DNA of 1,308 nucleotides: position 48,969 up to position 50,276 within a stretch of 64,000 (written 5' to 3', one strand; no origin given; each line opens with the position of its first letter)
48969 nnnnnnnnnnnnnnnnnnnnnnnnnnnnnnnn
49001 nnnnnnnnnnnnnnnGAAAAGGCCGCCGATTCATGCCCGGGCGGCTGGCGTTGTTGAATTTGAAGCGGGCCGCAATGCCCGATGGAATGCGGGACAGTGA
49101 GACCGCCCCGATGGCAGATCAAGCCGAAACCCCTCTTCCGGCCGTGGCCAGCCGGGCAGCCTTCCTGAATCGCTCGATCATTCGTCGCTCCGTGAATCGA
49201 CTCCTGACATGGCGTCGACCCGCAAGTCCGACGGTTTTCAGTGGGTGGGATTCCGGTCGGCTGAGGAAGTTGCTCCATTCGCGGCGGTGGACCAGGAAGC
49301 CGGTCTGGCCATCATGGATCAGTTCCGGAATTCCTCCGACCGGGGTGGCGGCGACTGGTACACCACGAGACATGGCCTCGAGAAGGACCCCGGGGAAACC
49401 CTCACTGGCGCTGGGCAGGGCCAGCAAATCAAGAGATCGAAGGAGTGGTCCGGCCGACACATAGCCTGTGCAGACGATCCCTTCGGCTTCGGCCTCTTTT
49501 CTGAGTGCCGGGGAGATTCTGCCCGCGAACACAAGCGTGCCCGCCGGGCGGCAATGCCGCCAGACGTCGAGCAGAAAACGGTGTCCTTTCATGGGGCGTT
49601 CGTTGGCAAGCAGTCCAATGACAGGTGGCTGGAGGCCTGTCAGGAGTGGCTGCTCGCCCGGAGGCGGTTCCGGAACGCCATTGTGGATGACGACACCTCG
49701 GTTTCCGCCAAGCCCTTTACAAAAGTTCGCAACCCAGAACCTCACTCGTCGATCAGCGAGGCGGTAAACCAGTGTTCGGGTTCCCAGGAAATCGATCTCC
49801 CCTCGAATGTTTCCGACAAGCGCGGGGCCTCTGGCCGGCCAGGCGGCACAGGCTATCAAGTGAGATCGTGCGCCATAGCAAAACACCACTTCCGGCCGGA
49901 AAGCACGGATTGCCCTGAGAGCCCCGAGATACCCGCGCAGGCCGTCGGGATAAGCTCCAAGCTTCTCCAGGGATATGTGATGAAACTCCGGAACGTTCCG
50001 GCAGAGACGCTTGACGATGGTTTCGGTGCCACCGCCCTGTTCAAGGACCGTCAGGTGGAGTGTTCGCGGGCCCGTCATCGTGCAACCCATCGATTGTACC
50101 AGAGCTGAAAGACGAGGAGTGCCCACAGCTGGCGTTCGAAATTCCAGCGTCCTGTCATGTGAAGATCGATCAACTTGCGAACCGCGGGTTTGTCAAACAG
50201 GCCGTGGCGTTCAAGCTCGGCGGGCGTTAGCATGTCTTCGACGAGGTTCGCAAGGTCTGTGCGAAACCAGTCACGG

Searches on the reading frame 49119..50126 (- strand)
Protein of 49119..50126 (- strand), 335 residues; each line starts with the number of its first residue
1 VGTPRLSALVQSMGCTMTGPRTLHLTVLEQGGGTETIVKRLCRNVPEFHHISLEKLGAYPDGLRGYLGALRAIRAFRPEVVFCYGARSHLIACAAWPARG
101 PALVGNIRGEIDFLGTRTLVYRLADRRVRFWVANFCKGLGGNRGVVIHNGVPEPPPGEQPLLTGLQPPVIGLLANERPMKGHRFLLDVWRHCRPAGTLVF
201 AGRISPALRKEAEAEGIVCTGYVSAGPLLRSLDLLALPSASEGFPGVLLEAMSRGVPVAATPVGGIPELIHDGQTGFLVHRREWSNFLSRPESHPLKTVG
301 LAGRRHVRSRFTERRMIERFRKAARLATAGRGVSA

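Call 11: search_protein_families(library=pfam, proteins=[window:49119-50126:-], max_evalue=0.00001)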
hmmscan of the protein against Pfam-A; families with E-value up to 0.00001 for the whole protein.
window:49119-50126:- (335 aa): 2 families
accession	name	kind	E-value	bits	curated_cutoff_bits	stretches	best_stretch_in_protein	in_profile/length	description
PF13692.12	Glyco_trans_1_4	-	1.4e-24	87.4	27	1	169-284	3-129/142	Glycosyl transferases group 1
PF00534.26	Glycos_transf_1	-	4.2e-18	65.9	26.4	1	166-286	14-147/172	Glycosyl transferases group 1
